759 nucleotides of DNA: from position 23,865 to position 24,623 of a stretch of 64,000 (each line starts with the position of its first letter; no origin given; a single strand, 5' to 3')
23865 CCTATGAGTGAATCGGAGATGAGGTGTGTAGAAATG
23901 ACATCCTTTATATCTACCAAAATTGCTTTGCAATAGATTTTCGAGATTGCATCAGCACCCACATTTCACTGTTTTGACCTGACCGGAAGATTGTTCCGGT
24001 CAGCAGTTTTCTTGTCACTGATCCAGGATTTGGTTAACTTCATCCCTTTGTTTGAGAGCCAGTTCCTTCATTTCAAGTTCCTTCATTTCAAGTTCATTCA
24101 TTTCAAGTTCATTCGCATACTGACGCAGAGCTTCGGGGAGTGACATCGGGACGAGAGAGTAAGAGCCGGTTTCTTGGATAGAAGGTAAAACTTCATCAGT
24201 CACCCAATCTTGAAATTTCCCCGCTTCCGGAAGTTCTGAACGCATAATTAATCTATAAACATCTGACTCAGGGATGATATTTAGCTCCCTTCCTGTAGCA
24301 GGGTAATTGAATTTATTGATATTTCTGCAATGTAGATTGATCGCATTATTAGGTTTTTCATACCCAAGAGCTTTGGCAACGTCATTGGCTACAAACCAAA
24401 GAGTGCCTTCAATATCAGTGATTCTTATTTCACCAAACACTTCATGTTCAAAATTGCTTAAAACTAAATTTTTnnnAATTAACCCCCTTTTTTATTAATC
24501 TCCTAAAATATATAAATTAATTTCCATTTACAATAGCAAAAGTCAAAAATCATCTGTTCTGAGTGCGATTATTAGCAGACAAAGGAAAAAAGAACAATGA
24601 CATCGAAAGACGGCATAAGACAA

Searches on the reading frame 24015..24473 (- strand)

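Call 31: search_protein_families(library=pfam, proteins=[window:24015-24473:-], max_evalue=0.01)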
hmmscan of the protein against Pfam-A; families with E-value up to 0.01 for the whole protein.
window:24015-24473:- (152 aa): 1 family
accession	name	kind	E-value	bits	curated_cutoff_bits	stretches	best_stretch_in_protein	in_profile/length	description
PF02498.22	Bro-N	-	6.2e-24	84.9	25.6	1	15-97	1-96/96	BRO family, N-terminal domain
